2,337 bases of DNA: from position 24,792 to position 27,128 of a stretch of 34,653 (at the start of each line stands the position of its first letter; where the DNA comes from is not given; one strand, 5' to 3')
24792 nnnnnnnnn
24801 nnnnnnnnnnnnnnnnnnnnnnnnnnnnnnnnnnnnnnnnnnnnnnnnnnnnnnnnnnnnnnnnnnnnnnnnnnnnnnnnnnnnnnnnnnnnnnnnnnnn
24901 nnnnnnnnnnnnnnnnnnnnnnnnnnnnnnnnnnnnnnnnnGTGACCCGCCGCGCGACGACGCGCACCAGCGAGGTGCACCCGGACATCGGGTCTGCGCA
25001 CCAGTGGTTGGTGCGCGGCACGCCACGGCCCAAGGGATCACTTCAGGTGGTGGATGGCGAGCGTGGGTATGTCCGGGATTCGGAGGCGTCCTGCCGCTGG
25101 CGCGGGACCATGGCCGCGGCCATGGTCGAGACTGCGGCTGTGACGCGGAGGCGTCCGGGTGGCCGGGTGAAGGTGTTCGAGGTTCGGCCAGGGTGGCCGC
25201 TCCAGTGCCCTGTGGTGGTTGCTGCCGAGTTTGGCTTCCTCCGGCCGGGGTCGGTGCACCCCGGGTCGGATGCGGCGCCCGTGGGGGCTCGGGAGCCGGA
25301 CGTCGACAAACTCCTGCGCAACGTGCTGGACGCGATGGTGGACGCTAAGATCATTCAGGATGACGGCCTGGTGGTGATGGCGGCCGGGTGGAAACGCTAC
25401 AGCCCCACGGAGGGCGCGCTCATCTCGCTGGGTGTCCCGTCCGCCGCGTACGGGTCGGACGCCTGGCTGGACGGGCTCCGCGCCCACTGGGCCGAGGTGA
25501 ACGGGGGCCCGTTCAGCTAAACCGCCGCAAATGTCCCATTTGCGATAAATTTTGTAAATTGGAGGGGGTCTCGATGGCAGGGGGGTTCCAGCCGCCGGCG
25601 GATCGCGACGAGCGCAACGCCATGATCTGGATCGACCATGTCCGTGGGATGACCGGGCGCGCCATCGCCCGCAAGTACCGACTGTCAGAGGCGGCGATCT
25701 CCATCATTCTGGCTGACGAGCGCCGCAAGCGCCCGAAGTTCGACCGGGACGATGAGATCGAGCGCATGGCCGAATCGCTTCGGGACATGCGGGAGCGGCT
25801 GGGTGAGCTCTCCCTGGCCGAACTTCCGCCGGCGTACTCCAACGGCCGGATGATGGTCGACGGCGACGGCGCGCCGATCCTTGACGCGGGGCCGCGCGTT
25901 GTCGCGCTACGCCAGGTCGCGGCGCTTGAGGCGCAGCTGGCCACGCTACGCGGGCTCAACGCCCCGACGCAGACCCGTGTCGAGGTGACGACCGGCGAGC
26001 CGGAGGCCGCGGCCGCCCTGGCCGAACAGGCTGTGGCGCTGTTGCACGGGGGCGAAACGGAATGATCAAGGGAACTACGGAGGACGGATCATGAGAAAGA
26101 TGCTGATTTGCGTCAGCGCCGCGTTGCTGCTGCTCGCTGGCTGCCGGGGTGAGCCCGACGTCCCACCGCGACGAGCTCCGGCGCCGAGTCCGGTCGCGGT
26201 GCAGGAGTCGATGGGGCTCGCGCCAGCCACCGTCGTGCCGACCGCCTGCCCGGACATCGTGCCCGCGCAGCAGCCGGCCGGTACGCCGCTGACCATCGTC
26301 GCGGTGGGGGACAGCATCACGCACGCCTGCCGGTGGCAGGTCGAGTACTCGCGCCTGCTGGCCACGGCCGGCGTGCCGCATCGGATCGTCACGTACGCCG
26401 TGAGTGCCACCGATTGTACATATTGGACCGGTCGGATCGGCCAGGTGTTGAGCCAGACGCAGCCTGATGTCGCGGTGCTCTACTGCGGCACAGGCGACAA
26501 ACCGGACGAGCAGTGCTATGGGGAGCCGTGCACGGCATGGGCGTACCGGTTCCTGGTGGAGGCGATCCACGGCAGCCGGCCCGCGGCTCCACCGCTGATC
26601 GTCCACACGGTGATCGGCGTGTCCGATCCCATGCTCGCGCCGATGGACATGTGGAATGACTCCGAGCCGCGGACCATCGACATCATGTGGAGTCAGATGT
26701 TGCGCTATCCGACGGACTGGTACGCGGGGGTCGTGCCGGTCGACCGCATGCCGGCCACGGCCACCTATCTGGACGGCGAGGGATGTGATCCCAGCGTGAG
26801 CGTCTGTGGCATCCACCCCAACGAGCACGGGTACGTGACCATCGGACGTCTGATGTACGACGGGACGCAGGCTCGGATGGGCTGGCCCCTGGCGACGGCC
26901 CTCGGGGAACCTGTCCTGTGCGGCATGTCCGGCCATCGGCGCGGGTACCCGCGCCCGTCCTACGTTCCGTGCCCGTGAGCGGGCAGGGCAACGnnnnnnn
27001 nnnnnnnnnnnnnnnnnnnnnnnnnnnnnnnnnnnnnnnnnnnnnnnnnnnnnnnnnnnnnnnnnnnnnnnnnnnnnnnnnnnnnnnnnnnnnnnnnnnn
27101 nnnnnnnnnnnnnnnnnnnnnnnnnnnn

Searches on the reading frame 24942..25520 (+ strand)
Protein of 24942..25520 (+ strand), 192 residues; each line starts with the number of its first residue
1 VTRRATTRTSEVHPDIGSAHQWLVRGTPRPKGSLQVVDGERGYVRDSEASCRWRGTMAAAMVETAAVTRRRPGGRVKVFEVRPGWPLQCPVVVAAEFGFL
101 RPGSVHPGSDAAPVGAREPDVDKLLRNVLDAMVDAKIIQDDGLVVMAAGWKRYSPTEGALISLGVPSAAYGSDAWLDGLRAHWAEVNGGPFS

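Call 37: search_protein_families(library=phrogs, proteins=[window:24942-25520:+], max_evalue=0.001)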
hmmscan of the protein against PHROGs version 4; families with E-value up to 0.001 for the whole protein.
window:24942-25520:+ (192 aa): 1 family
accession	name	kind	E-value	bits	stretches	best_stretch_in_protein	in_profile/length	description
phrog_140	-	DNA, RNA and nucleotide metabolism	4.3e-10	40.6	1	26-163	45-165/219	RusA-like Holliday junction resolvase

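Call 66: search_protein_families(library=pfam, proteins=[window:24942-25520:+], max_evalue=0.01)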
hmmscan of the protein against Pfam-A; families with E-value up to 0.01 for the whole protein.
window:24942-25520:+ (192 aa): 1 family
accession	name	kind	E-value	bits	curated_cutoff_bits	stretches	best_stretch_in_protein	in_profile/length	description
PF05866.16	RusA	-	9.2e-06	26.7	22.8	1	83-156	43-116/124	Endodeoxyribonuclease RusA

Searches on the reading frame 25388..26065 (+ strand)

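Call 37: search_protein_families(library=phrogs, proteins=[window:25388-26065:+], max_evalue=0.001)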
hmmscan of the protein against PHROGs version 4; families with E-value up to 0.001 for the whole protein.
window:25388-26065:+ (225 aa): 1 family
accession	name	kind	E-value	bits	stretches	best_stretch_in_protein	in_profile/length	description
phrog_645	-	DNA, RNA and nucleotide metabolism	7.8e-08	33.7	1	71-213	21-144/196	Rnase E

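Call 66: search_protein_families(library=pfam, proteins=[window:25388-26065:+], max_evalue=0.01)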
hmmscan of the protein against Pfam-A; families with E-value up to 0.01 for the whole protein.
window:25388-26065:+ (225 aa): 1 family
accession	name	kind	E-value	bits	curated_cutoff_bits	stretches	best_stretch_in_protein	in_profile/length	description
PF00672.30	HAMP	-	0.00059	20.5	25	1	113-139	26-52/53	HAMP domain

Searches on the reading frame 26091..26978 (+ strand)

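Call 13: search_protein_families(library=phrogs, proteins=[window:26091-26978:+], max_evalue=0.001)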
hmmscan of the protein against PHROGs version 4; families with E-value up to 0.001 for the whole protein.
window:26091-26978:+ (295 aa): 0 families

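Call 66: search_protein_families(library=pfam, proteins=[window:26091-26978:+], max_evalue=0.01)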
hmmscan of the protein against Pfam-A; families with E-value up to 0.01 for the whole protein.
window:26091-26978:+ (295 aa): 1 family
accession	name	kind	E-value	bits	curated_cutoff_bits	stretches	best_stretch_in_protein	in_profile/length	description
PF13472.12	Lipase_GDSL_2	-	1.3e-09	39.3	32.9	1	71-248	1-176/178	GDSL-like Lipase/Acylhydrolase family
